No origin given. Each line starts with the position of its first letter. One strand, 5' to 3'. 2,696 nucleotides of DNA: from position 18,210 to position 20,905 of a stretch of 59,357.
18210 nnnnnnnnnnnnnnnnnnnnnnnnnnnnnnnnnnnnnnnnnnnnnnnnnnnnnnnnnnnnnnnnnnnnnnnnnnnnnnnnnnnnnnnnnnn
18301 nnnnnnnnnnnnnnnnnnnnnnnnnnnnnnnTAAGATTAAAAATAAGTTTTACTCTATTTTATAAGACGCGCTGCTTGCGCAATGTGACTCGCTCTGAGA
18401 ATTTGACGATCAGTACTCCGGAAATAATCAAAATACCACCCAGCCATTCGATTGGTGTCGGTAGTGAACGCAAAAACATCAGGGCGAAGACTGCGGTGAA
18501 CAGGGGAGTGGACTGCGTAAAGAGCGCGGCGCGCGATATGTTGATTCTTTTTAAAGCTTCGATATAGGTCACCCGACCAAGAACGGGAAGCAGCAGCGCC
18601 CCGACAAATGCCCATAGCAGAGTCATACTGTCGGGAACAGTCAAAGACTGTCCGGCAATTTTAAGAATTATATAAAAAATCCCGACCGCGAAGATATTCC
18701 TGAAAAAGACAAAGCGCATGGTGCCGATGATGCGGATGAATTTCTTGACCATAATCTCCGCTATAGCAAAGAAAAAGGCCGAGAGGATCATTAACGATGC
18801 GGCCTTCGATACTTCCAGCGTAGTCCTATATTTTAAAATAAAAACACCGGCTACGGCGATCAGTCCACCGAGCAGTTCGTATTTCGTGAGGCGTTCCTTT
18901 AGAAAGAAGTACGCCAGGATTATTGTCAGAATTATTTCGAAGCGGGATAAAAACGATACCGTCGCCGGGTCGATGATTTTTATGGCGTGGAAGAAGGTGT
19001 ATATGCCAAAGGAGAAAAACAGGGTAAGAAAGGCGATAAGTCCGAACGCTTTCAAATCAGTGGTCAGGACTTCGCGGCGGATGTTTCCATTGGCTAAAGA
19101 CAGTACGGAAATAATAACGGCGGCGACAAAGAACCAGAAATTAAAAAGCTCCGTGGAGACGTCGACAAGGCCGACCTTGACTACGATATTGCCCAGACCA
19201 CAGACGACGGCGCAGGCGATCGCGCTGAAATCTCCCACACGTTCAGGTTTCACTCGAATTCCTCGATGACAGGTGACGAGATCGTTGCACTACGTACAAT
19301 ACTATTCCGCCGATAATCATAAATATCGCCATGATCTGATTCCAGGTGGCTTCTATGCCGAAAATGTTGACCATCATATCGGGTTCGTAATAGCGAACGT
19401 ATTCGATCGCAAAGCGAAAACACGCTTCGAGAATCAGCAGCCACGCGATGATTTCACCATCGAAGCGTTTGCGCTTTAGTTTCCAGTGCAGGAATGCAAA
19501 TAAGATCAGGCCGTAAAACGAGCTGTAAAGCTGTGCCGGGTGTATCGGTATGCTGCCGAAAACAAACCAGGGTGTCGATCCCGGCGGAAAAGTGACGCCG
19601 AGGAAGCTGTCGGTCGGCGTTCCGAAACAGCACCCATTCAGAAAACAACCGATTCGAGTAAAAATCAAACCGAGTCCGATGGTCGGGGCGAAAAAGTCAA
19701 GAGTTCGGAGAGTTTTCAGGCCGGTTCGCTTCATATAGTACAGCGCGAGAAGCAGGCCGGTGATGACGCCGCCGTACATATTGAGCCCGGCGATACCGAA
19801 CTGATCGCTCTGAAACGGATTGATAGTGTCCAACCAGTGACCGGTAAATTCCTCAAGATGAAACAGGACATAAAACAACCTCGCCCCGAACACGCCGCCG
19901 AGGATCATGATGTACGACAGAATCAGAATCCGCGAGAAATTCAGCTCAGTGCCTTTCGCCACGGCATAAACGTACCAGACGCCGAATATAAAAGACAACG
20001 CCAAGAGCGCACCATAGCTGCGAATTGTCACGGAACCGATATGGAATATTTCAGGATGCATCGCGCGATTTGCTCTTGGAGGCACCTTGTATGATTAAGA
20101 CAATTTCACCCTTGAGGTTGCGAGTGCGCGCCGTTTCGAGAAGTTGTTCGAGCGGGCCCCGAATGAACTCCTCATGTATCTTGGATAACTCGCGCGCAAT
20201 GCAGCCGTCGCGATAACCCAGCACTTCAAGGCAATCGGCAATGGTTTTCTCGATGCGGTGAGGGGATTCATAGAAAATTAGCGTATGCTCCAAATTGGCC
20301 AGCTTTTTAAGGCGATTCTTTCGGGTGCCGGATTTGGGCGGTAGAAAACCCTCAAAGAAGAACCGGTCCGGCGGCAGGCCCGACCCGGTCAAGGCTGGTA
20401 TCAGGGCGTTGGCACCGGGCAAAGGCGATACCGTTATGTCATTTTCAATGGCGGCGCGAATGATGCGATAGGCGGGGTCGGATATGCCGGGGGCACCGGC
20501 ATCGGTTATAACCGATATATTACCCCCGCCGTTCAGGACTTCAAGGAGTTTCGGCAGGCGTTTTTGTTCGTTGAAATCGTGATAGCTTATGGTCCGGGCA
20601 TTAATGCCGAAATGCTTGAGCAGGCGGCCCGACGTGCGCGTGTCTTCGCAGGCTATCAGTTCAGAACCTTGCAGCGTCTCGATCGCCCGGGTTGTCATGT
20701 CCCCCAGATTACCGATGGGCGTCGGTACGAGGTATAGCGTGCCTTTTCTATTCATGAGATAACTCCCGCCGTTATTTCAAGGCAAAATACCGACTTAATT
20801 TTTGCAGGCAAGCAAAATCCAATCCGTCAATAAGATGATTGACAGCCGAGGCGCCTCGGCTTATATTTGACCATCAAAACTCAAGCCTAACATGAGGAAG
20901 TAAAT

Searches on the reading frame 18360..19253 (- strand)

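Call 52: search_protein_families(library=pfam, proteins=[window:18360-19253:-], max_evalue=0.0001)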
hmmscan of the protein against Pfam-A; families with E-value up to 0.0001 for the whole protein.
window:18360-19253:- (297 aa): 2 families
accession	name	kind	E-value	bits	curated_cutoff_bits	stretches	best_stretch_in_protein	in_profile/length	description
PF00892.27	EamA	-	3.3e-37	128.2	28.2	2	151-283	3-133/135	EamA-like transporter family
PF03151.22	TPT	-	2.7e-05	24.1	30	0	164-287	16-139/291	Triose-phosphate Transporter family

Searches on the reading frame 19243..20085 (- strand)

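Call 52: search_protein_families(library=pfam, proteins=[window:19243-20085:-], max_evalue=0.0001)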
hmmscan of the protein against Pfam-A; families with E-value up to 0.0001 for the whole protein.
window:19243-20085:- (280 aa): 1 family
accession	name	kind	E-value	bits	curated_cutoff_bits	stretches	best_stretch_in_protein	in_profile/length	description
PF01790.23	LGT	-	4.9e-51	173.8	24.9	1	11-265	1-239/240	Prolipoprotein diacylglyceryl transferase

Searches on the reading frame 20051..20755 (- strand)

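Call 52: search_protein_families(library=pfam, proteins=[window:20051-20755:-], max_evalue=0.0001)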
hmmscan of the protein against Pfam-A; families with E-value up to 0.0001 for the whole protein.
window:20051-20755:- (234 aa): 1 family
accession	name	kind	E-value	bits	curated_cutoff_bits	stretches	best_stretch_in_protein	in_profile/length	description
PF00590.25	TP_methylase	-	2.7e-26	93.3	27.8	1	6-205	1-211/212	Tetrapyrrole (Corrin/Porphyrin) Methylases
